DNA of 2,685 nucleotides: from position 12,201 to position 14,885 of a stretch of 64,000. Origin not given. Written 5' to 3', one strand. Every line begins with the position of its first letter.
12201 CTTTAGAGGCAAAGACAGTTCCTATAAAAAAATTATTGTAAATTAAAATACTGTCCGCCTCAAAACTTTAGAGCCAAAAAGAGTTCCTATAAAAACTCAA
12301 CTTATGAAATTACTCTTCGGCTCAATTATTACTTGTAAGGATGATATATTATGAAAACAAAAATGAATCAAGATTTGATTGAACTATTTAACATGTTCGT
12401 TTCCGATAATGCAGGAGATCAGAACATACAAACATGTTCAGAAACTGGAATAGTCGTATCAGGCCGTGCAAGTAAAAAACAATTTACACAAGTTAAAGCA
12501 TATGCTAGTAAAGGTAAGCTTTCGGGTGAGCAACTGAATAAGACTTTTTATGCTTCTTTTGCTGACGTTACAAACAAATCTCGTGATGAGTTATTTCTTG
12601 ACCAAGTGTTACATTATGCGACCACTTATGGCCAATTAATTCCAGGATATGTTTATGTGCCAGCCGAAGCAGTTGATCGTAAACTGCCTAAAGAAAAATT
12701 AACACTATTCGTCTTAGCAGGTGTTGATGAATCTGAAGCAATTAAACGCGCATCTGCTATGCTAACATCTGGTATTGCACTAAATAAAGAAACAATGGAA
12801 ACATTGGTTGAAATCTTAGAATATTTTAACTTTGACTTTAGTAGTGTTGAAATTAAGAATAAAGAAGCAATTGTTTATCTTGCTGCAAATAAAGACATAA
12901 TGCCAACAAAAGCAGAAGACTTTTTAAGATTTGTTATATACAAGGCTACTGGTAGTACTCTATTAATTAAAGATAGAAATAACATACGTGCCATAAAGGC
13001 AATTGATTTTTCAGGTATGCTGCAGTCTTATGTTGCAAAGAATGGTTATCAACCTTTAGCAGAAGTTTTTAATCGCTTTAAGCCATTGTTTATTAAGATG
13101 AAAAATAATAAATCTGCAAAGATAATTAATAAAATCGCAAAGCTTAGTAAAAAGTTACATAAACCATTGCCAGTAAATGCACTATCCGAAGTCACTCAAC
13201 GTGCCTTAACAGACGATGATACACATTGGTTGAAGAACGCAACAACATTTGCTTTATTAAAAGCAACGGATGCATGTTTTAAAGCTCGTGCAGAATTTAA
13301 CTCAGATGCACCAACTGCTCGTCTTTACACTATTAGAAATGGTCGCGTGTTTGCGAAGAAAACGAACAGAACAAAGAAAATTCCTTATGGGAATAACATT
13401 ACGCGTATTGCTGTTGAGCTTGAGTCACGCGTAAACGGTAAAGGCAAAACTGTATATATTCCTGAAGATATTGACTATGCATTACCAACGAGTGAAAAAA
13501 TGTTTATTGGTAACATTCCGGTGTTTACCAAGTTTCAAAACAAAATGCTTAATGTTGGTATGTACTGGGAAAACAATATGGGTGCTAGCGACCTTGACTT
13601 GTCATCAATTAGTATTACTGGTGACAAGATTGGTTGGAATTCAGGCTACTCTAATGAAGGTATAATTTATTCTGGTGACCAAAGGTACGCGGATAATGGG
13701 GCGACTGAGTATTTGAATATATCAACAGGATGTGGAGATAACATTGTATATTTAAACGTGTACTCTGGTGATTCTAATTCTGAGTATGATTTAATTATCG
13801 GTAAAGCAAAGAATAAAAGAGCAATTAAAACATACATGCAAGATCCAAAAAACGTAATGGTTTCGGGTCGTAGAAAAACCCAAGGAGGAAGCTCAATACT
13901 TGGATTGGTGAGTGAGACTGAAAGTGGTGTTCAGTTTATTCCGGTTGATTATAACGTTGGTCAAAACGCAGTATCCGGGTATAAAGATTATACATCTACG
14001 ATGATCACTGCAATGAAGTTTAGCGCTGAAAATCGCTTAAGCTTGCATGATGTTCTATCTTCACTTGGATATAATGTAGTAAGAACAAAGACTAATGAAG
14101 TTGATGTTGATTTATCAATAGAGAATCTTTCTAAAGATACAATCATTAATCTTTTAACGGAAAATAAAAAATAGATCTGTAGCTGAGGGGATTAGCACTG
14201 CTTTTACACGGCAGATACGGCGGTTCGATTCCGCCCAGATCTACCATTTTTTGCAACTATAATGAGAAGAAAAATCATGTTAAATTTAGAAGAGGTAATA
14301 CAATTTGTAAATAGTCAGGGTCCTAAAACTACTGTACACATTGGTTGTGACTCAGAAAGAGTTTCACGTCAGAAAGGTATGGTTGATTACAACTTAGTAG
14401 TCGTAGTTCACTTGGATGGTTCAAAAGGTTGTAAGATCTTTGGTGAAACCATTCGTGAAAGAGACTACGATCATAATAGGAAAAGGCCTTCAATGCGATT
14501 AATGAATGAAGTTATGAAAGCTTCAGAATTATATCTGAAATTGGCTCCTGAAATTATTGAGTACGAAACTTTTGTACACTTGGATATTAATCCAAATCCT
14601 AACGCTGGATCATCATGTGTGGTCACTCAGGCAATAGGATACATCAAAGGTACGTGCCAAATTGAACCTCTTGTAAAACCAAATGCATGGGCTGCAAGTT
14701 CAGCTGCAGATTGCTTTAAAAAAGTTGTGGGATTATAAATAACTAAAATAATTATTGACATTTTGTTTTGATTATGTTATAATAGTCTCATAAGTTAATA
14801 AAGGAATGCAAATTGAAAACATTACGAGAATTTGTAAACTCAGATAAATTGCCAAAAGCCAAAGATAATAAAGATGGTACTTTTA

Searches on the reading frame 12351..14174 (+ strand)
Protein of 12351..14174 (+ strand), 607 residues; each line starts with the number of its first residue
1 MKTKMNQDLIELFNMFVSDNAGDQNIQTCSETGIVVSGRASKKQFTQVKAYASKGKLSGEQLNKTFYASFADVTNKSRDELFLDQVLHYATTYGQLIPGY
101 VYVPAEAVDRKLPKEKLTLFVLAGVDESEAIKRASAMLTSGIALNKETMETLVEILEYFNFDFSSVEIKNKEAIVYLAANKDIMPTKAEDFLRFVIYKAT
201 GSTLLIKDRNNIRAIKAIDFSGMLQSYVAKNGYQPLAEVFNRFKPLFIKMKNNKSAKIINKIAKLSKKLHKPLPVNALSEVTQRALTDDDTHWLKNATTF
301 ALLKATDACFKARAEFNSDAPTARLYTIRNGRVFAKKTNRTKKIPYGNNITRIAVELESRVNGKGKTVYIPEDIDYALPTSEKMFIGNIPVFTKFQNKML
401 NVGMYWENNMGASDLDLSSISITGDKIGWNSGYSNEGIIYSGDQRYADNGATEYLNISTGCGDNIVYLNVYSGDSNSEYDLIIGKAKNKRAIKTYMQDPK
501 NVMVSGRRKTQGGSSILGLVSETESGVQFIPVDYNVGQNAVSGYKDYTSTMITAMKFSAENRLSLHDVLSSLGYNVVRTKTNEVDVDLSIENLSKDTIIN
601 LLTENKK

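Call 18: search_protein_families(library=phrogs, proteins=[window:12351-14174:+], max_evalue=0.00001)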
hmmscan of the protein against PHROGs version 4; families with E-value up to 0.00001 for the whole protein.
window:12351-14174:+ (607 aa): 0 families

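Call 90: search_protein_families(library=pfam, proteins=[window:12351-14171:+], max_evalue=0.01)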
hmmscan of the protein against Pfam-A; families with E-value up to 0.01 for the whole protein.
window:12351-14171:+ (607 aa): 0 families

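Call 114: find_homologous_proteins(query=window:12351-14171:+, max_evalue=0.001)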
Query window:12351-14171:+ (607 aa): 680 proteins with E <= 0.001 among 8000 candidates; the best 120 are listed.
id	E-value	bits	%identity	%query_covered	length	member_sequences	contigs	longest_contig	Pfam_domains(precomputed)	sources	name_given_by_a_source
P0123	0.0e+0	1337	100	100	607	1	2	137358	-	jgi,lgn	jgi:hypothetical protein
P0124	1.0e-156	541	46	98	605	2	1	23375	-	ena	-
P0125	1.3e-149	518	45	99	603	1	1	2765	-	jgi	-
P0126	9.7e-148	511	44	99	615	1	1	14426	-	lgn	-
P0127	1.0e-141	492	42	100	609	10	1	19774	-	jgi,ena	-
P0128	4.0e-127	443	41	98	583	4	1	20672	-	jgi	-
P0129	2.2e-124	434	41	98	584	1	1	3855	-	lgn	-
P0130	8.1e-123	429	39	98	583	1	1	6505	-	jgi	-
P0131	1.5e-122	428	42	98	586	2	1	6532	-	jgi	jgi:hypothetical protein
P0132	2.3e-122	428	40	98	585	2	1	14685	-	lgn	-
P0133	2.0e-121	425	41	98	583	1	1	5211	-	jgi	jgi:hypothetical protein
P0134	5.5e-121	423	40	99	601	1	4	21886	-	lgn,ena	-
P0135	8.6e-121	423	40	98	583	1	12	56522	-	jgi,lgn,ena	jgi:hypothetical protein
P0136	9.3e-121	422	40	99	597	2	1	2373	-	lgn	-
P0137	4.2e-120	420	40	98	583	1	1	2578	-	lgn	-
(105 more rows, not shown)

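Call 115: find_encoding_contigs(protein=P0124, flank=10000, max_places=2)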
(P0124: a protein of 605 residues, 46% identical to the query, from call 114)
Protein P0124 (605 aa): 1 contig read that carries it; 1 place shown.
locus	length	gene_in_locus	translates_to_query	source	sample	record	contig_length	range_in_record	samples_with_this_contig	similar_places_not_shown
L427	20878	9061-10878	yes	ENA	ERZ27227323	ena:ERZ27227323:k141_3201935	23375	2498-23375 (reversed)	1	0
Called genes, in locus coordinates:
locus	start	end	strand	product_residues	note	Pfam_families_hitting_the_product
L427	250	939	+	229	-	-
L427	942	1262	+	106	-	-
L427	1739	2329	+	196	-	-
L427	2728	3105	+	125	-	-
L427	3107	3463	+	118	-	PF01981:PTH2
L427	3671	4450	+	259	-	-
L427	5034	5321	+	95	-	-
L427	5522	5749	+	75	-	-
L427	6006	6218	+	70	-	-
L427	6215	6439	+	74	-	-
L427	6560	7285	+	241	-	-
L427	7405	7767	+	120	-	-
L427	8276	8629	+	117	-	-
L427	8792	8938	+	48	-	-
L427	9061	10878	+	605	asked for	-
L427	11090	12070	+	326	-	PF12810:ALK_LTK_GRD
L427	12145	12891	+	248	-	-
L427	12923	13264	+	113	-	-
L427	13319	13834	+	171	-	-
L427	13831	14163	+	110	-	-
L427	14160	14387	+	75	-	-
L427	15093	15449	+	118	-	-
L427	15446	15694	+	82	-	-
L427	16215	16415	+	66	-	-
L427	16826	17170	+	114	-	-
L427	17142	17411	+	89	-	-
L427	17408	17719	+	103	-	PF20274:cREC_REC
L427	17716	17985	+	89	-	-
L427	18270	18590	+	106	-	PF01981:PTH2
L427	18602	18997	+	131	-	-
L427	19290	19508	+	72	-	-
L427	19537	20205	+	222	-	PF25187:Acb3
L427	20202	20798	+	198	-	PF18143:HAD_SAK_2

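Call 116: find_encoding_contigs(protein=P0126, flank=10000, max_places=2)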
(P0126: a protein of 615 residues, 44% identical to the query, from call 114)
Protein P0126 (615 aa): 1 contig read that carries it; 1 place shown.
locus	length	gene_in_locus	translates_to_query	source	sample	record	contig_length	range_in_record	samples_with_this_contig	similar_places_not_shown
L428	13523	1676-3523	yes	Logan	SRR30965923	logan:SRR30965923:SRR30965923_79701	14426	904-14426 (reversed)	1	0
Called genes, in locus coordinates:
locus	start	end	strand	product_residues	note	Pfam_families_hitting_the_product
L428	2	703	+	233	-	?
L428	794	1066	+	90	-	-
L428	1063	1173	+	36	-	-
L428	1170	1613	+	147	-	-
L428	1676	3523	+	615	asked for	-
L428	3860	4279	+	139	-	PF13328:HD_4 (weak)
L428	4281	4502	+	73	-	PF23835:DUF7205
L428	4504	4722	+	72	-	-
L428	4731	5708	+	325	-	PF09414:RNA_ligase, PF18043:T4_Rnl2_C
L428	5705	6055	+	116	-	-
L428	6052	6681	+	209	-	PF18143:HAD_SAK_2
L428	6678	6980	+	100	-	-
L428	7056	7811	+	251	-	-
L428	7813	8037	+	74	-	-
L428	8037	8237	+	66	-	-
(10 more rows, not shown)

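Call 117: find_encoding_contigs(protein=P0127, flank=10000, max_places=2)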
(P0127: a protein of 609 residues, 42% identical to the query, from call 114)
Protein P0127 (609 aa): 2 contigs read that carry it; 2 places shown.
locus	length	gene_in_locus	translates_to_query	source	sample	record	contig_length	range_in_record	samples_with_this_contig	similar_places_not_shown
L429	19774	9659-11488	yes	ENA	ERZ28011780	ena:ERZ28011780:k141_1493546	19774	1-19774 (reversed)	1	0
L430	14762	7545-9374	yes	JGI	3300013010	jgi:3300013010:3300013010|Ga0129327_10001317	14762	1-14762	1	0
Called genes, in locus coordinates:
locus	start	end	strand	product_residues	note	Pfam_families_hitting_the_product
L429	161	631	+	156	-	-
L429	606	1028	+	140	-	-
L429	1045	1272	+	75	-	-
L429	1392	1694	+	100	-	-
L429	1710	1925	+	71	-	-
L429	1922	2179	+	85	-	-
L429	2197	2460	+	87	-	-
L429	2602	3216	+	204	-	PF19835:SegE_GIY-YIG (faint)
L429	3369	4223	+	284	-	PF00149:Metallophos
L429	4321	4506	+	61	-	-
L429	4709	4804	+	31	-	-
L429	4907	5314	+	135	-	-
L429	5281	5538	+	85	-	-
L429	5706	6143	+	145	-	-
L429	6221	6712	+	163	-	-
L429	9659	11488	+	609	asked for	-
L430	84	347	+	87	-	-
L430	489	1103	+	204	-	PF19835:SegE_GIY-YIG (faint)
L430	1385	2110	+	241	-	PF00149:Metallophos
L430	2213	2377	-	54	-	-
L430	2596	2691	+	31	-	-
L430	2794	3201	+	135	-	-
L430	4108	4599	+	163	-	-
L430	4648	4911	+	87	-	-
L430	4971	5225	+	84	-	-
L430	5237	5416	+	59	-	-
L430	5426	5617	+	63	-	-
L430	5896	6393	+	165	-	-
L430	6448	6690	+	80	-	-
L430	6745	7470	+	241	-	-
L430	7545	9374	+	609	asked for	-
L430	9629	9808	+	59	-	-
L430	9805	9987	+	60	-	-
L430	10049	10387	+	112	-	-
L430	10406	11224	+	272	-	-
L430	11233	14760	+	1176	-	?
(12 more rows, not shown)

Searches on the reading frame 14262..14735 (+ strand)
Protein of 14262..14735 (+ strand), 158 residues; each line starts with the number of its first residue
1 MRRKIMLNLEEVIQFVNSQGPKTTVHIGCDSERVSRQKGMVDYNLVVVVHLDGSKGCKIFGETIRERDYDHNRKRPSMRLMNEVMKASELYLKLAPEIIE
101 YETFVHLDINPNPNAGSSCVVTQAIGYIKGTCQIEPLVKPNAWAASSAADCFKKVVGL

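Call 90: search_protein_families(library=pfam, proteins=[window:14262-14735:+], max_evalue=0.01)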
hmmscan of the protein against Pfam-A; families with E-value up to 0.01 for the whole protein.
window:14262-14735:+ (158 aa): 1 family
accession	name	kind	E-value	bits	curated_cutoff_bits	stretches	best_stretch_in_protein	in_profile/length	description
PF04308.18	RNaseH_like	-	4.5e-14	53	25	1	10-153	4-144/145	Ribonuclease H-like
